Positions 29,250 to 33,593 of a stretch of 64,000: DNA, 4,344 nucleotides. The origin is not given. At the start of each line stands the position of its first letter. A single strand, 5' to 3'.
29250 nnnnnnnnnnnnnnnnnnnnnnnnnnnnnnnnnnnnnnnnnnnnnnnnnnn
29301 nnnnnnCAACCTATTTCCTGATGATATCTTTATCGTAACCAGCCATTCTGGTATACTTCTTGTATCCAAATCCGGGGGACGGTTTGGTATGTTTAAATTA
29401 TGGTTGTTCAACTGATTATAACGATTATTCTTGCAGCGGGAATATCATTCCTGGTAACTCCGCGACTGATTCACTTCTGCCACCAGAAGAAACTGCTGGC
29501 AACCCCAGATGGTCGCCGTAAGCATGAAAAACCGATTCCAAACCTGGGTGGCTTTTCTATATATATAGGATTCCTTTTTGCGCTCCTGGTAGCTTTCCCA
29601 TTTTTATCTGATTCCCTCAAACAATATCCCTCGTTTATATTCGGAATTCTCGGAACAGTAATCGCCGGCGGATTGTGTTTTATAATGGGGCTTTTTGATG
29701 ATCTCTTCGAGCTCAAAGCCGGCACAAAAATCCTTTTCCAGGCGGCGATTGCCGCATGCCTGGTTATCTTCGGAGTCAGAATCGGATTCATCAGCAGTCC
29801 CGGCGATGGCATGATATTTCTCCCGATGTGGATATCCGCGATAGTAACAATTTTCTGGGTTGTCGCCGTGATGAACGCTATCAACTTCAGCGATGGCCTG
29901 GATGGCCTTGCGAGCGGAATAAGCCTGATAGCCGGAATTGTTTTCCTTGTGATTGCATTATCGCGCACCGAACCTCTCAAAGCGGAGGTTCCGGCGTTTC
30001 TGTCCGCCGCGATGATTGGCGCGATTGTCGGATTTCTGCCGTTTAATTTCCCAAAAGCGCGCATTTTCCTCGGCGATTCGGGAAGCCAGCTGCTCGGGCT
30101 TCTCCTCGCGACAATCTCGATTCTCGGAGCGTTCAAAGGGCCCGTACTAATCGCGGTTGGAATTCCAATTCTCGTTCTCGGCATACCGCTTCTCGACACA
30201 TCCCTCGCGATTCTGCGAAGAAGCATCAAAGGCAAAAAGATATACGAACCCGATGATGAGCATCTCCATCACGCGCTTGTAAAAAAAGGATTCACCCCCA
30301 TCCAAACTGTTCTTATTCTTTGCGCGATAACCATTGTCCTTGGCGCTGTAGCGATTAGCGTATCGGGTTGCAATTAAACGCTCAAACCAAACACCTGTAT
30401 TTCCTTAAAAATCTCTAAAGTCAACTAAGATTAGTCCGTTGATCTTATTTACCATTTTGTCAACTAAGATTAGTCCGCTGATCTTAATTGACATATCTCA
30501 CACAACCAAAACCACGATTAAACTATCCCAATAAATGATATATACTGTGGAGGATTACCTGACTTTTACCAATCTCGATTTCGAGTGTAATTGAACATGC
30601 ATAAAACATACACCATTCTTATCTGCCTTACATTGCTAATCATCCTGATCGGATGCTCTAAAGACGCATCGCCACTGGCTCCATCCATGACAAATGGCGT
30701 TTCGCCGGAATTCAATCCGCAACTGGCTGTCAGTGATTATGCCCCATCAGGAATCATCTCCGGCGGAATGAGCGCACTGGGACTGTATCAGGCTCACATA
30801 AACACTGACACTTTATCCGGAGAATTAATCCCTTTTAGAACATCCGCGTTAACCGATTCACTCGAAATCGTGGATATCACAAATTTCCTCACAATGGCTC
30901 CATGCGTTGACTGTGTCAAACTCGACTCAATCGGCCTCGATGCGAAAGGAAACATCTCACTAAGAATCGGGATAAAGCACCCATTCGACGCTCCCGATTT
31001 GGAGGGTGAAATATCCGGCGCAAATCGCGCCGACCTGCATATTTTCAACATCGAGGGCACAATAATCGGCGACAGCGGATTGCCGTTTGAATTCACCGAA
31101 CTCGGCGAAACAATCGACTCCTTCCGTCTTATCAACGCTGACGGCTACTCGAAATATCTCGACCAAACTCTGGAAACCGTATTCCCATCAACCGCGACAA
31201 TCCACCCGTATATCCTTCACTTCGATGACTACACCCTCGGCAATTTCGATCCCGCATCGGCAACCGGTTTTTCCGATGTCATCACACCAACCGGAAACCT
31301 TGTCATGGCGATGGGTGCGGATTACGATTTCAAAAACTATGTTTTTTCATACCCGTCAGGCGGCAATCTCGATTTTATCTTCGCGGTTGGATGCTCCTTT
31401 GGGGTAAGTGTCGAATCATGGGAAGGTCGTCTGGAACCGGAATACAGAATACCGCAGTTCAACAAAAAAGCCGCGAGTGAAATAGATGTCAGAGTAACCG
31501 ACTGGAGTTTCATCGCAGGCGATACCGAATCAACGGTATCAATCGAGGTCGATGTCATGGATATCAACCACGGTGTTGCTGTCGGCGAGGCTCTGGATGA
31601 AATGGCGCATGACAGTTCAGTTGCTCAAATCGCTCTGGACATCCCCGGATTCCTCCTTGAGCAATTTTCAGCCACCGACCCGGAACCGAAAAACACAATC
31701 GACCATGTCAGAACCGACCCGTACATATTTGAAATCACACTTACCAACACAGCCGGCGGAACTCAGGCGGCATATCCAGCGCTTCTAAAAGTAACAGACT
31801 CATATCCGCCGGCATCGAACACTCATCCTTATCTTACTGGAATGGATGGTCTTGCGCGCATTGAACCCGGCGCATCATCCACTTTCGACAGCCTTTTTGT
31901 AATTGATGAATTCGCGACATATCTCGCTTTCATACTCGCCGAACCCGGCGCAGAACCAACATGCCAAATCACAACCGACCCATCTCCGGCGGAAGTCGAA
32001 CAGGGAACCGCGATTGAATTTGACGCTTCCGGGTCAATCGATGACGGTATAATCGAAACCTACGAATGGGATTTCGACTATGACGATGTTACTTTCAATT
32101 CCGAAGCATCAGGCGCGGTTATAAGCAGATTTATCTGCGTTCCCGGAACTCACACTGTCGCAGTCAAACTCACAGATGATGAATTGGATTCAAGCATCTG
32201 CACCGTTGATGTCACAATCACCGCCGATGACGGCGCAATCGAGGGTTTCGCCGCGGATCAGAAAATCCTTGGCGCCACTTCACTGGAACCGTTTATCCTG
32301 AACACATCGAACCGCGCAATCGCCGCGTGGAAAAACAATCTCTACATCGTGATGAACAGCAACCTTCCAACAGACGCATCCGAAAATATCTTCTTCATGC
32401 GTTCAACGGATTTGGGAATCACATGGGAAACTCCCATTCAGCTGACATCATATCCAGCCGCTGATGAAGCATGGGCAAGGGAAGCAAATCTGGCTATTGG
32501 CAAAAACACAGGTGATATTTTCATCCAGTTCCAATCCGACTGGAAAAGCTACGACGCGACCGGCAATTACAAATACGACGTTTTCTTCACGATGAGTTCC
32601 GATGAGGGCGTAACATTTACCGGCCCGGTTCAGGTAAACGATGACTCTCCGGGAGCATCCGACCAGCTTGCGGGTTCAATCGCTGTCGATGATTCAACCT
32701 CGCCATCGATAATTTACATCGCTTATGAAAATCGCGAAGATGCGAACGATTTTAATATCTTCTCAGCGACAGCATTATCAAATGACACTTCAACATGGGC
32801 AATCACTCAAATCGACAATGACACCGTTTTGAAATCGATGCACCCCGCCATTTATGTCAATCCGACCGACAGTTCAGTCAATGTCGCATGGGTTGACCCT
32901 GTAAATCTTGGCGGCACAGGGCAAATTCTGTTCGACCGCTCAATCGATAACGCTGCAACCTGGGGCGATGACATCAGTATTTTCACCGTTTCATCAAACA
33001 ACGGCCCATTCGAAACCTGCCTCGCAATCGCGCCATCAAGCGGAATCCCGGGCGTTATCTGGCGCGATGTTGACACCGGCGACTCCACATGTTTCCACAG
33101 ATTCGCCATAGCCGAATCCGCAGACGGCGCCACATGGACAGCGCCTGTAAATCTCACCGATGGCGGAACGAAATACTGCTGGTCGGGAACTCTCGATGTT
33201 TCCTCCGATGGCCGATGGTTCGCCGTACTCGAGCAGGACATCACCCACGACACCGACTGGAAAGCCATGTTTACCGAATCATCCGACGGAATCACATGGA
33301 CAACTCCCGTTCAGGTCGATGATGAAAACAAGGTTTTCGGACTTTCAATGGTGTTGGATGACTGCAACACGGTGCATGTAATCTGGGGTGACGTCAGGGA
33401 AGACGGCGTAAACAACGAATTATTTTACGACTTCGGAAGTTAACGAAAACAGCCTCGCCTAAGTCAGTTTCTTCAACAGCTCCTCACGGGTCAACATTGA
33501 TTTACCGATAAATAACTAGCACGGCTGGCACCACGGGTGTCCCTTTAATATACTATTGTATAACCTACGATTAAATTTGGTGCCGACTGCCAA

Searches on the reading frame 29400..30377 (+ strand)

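Call 6: search_protein_families(library=pfam, proteins=[window:29400-30377:+], max_evalue=0.01)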
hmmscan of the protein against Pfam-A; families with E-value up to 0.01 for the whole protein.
window:29400-30377:+ (325 aa): 1 family
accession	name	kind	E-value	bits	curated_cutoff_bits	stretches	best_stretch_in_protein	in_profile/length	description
PF00953.26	Glycos_transf_4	-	2.7e-38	131.9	27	1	85-243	3-159/160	Glycosyl transferase family 4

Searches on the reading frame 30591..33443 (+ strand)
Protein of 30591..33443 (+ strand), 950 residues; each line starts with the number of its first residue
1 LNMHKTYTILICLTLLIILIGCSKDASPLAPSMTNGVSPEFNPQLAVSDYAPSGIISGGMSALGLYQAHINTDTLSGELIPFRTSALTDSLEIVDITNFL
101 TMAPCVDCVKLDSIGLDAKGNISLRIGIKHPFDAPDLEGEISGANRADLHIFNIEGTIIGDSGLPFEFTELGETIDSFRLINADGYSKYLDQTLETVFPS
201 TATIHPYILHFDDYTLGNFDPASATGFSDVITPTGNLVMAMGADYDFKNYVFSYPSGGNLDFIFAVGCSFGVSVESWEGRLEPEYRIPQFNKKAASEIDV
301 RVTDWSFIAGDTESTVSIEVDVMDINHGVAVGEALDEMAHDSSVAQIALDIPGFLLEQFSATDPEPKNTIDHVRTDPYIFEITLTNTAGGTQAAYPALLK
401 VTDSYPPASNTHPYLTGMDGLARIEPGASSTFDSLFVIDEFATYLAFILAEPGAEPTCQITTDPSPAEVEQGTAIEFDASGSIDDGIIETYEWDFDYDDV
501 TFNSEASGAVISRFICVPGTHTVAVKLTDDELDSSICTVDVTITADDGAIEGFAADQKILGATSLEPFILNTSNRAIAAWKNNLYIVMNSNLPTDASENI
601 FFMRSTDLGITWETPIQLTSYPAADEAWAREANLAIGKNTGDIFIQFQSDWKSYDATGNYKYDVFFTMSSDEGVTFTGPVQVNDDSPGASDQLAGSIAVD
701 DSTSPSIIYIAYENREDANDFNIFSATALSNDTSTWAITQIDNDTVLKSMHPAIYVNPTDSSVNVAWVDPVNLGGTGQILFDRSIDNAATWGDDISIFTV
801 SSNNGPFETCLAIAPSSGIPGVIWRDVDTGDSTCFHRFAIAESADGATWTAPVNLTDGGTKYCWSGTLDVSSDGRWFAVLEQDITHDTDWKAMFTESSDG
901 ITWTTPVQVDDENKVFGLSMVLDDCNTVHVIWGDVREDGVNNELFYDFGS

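Call 6: search_protein_families(library=pfam, proteins=[window:30591-33443:+], max_evalue=0.01)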
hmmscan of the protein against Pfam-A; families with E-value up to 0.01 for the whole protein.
window:30591-33443:+ (950 aa): 3 families
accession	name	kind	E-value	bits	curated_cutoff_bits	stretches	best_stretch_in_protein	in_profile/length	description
PF13088.12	BNR_2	-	6.4e-08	32.7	31.4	0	844-916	27-107/277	BNR repeat-like domain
PF18911.6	PKD_4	-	4.2e-06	27.2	27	1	466-531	11-72/85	PKD domain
PF21471.3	Reelin_subrepeat-B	-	0.0029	17.8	27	0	642-741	37-124/127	Reelin subrepeat B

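Call 42: search_protein_families(library=ncbifam, proteins=[window:30591-33443:+], max_evalue=0.001)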
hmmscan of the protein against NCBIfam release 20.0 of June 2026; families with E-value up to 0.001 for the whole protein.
window:30591-33443:+ (950 aa): 0 families
